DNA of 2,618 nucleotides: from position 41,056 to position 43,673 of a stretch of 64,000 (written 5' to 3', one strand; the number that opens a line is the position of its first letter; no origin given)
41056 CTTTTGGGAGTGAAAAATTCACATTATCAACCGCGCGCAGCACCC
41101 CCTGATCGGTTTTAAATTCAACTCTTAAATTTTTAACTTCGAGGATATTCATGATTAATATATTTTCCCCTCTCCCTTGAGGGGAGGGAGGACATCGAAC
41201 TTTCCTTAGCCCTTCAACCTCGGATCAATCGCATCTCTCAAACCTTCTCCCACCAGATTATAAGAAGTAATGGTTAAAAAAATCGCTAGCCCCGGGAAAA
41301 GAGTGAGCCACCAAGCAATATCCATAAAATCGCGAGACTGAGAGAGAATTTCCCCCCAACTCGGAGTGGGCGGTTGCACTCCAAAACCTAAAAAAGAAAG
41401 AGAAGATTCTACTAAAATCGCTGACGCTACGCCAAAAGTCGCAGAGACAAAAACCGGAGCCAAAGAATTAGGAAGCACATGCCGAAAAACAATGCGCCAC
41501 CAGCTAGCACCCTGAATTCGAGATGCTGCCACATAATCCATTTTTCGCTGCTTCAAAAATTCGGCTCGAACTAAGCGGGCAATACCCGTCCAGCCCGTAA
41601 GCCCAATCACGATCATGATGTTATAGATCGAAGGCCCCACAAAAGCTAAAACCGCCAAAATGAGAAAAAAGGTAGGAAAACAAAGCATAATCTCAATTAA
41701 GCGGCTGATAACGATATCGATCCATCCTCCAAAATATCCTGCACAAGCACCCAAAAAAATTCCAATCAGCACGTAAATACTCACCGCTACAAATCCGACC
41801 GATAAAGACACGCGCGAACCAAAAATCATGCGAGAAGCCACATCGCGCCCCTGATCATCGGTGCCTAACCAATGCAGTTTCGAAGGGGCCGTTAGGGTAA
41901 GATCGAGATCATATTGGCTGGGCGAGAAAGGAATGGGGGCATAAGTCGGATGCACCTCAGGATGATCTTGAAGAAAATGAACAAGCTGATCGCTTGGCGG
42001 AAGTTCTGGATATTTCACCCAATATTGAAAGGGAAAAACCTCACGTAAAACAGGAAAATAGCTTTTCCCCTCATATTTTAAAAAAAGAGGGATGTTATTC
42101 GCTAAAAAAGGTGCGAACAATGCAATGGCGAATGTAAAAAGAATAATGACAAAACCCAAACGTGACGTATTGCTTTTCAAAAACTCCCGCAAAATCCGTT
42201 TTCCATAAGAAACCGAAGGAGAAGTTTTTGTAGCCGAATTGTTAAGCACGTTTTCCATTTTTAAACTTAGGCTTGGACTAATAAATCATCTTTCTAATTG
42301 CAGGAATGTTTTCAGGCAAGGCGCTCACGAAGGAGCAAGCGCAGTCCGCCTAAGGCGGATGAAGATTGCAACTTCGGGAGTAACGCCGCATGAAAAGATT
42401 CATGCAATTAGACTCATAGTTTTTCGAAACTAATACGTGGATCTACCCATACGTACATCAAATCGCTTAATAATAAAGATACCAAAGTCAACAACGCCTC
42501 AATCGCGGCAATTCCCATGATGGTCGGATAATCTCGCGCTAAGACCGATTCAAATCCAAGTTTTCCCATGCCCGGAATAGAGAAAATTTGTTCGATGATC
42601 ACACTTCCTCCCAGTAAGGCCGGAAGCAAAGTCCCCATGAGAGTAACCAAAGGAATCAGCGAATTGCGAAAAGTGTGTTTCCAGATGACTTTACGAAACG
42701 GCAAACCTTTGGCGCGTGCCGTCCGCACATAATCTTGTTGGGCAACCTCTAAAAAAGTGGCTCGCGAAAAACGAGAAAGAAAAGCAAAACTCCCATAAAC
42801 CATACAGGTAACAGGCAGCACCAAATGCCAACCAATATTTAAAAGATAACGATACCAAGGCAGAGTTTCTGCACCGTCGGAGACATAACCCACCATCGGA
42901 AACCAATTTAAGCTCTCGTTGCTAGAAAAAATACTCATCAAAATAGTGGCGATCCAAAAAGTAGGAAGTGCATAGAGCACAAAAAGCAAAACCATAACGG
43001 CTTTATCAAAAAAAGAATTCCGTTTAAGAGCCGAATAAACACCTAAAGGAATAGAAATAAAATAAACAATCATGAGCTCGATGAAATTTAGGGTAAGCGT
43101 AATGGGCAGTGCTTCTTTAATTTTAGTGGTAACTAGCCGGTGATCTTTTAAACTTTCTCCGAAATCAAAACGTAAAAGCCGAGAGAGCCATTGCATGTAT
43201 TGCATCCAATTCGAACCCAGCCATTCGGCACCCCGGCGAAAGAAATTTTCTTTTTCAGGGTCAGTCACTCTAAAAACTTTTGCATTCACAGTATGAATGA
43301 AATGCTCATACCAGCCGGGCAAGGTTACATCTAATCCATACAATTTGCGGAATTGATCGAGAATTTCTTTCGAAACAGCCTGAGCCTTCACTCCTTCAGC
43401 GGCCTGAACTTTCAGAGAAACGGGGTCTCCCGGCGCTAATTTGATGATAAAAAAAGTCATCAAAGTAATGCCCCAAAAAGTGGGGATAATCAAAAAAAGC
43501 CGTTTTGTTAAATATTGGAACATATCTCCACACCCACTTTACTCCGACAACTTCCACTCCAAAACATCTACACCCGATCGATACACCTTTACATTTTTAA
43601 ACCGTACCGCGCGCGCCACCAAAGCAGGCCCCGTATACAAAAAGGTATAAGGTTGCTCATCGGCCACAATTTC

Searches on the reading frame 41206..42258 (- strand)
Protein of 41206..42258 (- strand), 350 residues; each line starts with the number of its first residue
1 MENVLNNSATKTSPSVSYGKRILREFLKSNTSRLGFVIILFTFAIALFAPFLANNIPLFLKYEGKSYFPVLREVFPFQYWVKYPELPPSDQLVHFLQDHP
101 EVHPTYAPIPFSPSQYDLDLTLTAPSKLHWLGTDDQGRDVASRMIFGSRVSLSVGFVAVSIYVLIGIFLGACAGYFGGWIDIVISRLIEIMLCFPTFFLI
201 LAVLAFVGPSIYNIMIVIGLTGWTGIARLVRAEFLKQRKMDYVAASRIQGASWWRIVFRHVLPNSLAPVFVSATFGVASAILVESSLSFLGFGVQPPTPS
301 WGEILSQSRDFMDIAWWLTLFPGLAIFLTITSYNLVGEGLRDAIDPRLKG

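Call 31: search_protein_families(library=ncbifam, proteins=[window:41206-42258:-], max_evalue=0.001)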
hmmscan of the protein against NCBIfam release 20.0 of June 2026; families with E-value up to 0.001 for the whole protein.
window:41206-42258:- (350 aa): 22 families
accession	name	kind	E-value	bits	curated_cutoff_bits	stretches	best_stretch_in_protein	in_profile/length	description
NF045476.1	Opp4C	equivalog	1.3e-90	303.5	350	1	111-347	39-278/278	oligopeptide ABC transporter permease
NF045474.1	Opp2C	equivalog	5.8e-81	271.6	300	1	112-345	3-236/236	nickel transporter permease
NF045473.1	Opp1C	equivalog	1.7e-78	263.8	350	1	110-348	29-267/267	nickel/cobalt ABC transporter permease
TIGR02790.1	nickel_nikC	equivalog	2.1e-75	253.7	358.45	1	109-345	22-258/258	nickel ABC transporter permease subunit NikC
NF008160.0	PRK10913.1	equivalog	1.5e-72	244.6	483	1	126-349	76-299/300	dipeptide ABC transporter permease DppC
NF011662.0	PRK15082.1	equivalog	1.5e-69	234.7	484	1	110-349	61-301/303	glutathione ABC transporter permease GsiD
NF007376.0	PRK09881.1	equivalog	3.2e-69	233.2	434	1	110-350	55-295/298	D,D-dipeptide ABC transporter permease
NF007738.0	PRK10417.1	equivalog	2.4e-66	224.1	335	1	109-349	32-272/277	nickel ABC transporter permease subunit NikC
NF045475.1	Opp3C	equivalog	1e-65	222.1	450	1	127-349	106-328/328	oligopeptide ABC transporter permease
NF011935.0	PRK15406.1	equivalog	7.1e-59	200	433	1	120-347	71-300/302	oligopeptide ABC transporter permease OppC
NF047573.1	opine_perm_CntC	exception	2.3e-58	197.7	440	1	110-348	33-271/271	staphylopine uptake ABC transporter permease subunit CntC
NF011596.0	PRK15021.1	subfamily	3.4e-53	180.9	439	1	35-347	24-338/341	microcin C ABC transporter permease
NF043080.1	MMSYN1_0166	equivalog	5.3e-43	147.1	370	1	112-348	66-305/307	oligopeptide ABC transporter permease OppC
NF011691.0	PRK15111.1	equivalog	2.5e-39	135.6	379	1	130-345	77-292/296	putrescine export ABC transporter permease SapC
NF045470.1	Opp2B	equivalog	1.4e-13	50.8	350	1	136-284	79-246/300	nickel ABC transporter permease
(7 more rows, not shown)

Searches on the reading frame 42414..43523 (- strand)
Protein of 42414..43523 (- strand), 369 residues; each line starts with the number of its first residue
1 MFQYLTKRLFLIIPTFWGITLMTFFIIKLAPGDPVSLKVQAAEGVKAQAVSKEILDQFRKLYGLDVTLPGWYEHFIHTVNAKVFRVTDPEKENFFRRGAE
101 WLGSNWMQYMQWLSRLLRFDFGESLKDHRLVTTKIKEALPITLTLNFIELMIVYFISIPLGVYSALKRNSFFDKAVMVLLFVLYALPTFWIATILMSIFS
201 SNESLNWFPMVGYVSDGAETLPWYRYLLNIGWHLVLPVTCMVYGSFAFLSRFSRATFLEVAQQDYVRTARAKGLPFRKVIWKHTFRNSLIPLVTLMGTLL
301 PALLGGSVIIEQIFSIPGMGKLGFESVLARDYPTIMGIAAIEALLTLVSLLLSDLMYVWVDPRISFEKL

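Call 31: search_protein_families(library=ncbifam, proteins=[window:42414-43523:-], max_evalue=0.001)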
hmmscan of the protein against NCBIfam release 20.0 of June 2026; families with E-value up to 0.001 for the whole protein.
window:42414-43523:- (369 aa): 20 families
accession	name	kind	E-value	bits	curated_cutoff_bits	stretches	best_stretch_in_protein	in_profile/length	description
NF045470.1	Opp2B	equivalog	2.4e-79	266.6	350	2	98-364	50-299/300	nickel ABC transporter permease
NF011712.0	PRK15133.1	subfamily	1.3e-74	251.3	445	1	1-368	1-363/364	microcin C ABC transporter permease YejB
NF045472.1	Opp4B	equivalog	2.8e-74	250.3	450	2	96-364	53-318/319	oligopeptide ABC transporter permease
NF045469.1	Opp1B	equivalog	5.7e-67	226.4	380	2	107-364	67-306/307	nickel/cobalt ABC transporter permease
TIGR02789.1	nickel_nikB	equivalog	2.7e-65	220.8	447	2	106-365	65-307/314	nickel ABC transporter permease subunit NikB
NF007677.0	PRK10352.1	equivalog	3.2e-59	200.6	433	2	106-365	65-307/314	nickel ABC transporter permease subunit NikB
NF045471.1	Opp3B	equivalog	3.8e-57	194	480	2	106-365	60-303/308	oligopeptide ABC transporter permease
NF011661.0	PRK15081.1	equivalog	1.3e-55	189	463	2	107-366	63-305/306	glutathione ABC transporter permease GsiC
NF008161.0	PRK10914.1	equivalog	6.5e-52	176.8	590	2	106-367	63-338/339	dipeptide ABC transporter permease DppB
NF007008.0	PRK09471.1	equivalog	4.4e-49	167.6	388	2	107-365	61-305/306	oligopeptide ABC transporter permease OppB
NF043081.1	MMSYN1_0165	equivalog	1.9e-38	132.5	350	1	2-367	37-387/388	oligopeptide ABC transporter permease OppB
NF011690.0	PRK15110.1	equivalog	9.2e-32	110.7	432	1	104-358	39-307/321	putrescine export ABC transporter permease SapB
NF045474.1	Opp2C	equivalog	1.6e-10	41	300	1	238-297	106-165/236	nickel transporter permease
NF045476.1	Opp4C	equivalog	3.1e-07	29.9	350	1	140-320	77-222/278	oligopeptide ABC transporter permease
TIGR02790.1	nickel_nikC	equivalog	1.1e-06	28.4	358.45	0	238-299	128-188/258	nickel ABC transporter permease subunit NikC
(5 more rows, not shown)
